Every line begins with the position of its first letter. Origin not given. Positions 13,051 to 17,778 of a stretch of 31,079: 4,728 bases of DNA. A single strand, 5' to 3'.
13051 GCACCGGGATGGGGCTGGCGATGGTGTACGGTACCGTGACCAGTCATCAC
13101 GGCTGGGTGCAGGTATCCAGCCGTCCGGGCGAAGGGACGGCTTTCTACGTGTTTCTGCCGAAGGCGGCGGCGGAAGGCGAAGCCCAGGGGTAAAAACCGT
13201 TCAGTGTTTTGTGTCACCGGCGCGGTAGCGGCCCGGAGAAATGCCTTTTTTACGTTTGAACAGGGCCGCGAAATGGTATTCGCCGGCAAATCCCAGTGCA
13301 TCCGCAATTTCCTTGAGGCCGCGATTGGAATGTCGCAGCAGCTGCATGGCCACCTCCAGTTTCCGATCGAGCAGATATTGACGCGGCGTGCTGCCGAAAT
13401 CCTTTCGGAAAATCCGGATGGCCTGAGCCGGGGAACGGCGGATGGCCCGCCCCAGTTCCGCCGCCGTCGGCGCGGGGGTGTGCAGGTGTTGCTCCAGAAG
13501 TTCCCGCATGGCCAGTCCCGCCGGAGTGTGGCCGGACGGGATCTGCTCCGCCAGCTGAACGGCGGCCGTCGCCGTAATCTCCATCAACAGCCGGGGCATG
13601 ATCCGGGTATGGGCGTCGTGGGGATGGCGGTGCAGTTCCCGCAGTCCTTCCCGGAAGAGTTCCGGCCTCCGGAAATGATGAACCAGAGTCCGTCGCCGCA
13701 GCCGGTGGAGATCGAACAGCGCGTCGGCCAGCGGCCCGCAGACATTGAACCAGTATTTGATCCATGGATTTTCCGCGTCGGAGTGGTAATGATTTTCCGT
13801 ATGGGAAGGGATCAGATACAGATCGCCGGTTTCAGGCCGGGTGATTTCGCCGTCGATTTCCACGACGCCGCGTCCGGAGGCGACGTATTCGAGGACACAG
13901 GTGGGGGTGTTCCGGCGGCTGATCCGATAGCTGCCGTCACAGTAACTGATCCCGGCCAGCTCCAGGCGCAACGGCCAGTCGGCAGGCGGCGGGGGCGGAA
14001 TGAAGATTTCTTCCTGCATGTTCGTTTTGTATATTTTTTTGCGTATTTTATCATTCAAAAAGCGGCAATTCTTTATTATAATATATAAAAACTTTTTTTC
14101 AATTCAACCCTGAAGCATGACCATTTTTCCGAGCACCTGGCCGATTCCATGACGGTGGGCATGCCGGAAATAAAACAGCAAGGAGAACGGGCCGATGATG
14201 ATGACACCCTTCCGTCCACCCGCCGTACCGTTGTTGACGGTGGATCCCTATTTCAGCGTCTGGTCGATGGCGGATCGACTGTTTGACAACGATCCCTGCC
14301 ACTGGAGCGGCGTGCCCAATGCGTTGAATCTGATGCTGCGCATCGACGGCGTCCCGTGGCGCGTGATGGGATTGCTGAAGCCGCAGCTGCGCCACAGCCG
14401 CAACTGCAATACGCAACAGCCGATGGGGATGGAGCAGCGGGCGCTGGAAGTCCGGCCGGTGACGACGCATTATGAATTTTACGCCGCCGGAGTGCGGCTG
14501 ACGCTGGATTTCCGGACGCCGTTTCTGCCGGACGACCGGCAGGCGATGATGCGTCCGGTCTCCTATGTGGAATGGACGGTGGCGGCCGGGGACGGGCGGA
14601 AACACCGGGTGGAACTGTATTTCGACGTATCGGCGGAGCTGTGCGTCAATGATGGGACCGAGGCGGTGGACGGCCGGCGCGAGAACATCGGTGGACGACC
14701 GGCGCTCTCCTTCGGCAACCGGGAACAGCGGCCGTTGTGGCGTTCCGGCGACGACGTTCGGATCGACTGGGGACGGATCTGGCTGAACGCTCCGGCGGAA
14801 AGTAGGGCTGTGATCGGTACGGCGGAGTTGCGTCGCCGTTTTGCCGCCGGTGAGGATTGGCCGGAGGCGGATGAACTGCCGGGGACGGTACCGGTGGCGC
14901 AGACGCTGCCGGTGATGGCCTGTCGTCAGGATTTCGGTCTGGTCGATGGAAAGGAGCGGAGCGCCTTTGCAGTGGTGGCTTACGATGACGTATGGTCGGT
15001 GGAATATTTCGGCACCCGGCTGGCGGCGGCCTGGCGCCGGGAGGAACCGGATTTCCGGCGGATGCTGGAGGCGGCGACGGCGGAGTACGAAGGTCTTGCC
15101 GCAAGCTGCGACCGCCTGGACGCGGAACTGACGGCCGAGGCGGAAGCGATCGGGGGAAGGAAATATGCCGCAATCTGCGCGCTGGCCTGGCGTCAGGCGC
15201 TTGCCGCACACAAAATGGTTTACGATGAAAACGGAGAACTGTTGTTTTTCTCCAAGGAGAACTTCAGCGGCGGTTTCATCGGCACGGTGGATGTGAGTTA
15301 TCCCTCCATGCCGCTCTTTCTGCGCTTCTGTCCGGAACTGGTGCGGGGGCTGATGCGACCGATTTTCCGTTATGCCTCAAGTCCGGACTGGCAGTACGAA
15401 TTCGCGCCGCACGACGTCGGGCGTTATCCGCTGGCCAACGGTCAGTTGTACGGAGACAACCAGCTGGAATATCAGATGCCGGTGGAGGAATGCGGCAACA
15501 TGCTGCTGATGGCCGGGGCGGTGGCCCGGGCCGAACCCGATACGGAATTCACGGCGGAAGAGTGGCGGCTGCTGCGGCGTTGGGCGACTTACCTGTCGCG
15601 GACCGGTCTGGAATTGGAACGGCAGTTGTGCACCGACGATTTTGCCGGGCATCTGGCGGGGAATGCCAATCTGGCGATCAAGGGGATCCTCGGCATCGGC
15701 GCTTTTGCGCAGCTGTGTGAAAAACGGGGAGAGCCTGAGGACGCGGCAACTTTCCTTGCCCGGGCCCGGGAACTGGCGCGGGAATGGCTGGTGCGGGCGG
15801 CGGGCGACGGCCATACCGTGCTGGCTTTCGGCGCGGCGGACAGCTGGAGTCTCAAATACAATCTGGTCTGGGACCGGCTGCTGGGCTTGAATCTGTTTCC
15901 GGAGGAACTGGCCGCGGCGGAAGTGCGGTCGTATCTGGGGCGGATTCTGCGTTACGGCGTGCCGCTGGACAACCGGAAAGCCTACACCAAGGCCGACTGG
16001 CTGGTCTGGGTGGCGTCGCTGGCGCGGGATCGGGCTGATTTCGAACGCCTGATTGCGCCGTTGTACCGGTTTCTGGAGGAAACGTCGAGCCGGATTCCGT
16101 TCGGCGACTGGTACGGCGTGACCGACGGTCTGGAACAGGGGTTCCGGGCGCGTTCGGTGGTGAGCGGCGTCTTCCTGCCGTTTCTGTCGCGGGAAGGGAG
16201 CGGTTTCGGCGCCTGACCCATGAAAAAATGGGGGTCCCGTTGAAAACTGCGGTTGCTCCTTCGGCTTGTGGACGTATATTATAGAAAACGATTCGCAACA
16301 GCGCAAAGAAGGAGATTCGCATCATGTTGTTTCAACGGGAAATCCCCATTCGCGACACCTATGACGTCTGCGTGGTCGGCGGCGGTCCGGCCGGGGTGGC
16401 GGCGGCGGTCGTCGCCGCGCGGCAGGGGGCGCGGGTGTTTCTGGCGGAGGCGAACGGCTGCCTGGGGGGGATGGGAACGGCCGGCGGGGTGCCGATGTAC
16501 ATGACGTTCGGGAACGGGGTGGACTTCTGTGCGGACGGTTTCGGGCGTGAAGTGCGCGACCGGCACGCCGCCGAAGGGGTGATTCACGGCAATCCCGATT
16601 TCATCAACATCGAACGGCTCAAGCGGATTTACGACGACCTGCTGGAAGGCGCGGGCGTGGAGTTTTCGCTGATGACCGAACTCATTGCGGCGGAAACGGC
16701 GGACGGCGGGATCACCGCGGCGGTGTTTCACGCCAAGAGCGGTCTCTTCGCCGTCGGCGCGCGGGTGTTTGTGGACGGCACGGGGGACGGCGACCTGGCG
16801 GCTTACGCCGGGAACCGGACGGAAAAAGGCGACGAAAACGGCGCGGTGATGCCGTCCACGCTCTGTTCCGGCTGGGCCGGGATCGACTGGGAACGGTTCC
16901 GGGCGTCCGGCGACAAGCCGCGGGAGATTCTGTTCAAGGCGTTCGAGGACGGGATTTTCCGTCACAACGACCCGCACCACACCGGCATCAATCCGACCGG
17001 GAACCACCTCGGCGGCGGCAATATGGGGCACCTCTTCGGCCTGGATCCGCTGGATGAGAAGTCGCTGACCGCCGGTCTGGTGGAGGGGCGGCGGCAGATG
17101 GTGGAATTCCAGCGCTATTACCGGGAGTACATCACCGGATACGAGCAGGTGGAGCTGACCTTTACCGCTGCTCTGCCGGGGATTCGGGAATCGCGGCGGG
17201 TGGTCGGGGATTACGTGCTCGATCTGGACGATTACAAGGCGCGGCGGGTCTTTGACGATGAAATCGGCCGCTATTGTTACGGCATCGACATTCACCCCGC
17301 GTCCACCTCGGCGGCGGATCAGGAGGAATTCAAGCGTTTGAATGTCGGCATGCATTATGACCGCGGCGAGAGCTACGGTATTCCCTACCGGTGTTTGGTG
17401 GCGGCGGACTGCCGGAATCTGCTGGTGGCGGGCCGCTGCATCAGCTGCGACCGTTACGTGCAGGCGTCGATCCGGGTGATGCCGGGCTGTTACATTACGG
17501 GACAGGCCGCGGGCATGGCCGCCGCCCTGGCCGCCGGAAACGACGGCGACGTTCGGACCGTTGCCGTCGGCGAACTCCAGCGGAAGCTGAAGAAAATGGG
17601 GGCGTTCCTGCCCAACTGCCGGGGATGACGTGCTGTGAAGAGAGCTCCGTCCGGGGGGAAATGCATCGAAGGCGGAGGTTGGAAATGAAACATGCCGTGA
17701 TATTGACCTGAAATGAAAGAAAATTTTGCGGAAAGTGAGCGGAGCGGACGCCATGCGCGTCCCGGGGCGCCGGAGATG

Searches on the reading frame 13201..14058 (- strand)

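Call 10: search_protein_families(library=pfam, proteins=[window:13201-14058:-], max_evalue=0.001)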
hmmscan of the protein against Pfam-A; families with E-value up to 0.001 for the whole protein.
window:13201-14058:- (285 aa): 4 families
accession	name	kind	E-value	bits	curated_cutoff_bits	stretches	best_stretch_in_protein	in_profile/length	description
PF12833.13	HTH_18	-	1.7e-17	63.9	33.6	1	204-280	3-79/80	Helix-turn-helix domain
PF02311.25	AraC_binding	-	3.2e-12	46.8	21.1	1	34-149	4-125/135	AraC-like ligand binding domain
PF00165.29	HTH_AraC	-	1.7e-11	44.4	26.6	1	242-279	2-41/42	Bacterial regulatory helix-turn-helix proteins, AraC family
PF07883.17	Cupin_2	-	7.1e-05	22.9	27.2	1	58-94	23-59/70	Cupin domain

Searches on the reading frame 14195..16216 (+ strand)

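Call 8: search_protein_families(library=pfam, proteins=[window:14195-16216:+], max_evalue=0.001)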
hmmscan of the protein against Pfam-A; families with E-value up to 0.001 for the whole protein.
window:14195-16216:+ (673 aa): 3 families
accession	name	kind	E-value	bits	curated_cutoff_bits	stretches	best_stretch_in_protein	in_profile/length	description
PF16335.10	GtaA_6_Hairpin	-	8.6e-124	413.7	24.9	1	321-661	1-341/343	Glutaminase A six helical-hairpin domain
PF17168.10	DUF5127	-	1e-39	137.1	28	1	91-314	3-228/229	Domain of unknown function (DUF5127)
PF16334.10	DUF4964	-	2.8e-16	59.5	30.7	1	5-65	23-83/88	Domain of unknown function (DUF4964)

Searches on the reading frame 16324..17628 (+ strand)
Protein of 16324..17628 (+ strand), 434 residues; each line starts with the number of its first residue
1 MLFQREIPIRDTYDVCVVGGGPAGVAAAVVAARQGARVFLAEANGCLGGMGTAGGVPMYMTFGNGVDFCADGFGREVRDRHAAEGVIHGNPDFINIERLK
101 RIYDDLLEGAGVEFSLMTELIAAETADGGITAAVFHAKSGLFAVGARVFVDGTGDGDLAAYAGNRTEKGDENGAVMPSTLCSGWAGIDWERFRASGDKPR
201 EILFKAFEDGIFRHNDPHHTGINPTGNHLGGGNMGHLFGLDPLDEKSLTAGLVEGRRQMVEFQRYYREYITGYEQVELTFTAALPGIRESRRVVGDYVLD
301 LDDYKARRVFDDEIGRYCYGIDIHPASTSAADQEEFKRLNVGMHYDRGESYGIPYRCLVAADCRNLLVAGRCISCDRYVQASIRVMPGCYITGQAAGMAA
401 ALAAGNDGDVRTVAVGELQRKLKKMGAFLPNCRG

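Call 8: search_protein_families(library=pfam, proteins=[window:16324-17628:+], max_evalue=0.001)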
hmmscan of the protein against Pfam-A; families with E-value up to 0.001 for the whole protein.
window:16324-17628:+ (434 aa): 8 families
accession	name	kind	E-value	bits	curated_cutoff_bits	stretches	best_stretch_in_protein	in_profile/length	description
PF12831.13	FAD_oxidored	-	9.2e-99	332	27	1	14-422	1-416/416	FAD dependent oxidoreductase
PF07992.20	Pyr_redox_2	-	1.6e-05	24.9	26.1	1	13-58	1-42/291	Pyridine nucleotide-disulphide oxidoreductase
PF01266.30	DAO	-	0.00036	20.6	27.9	1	14-57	1-46/353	FAD dependent oxidoreductase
PF01946.23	Thi4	-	0.00037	20.3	26.2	1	13-56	18-62/235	Thi4 family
PF03486.20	HI0933_like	-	0.00038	20.4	50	1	14-48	2-36/244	HI0933-like protein Rossmann domain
PF01494.25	FAD_binding_3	-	0.00039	20.2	22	0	13-42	2-31/349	FAD binding domain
PF13450.12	NAD_binding_8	-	0.00049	20.8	21.9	1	17-52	1-36/68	NAD(P)-binding Rossmann-like domain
PF01134.28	GIDA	-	0.00061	19.4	22.1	1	14-42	1-29/391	Glucose inhibited division protein A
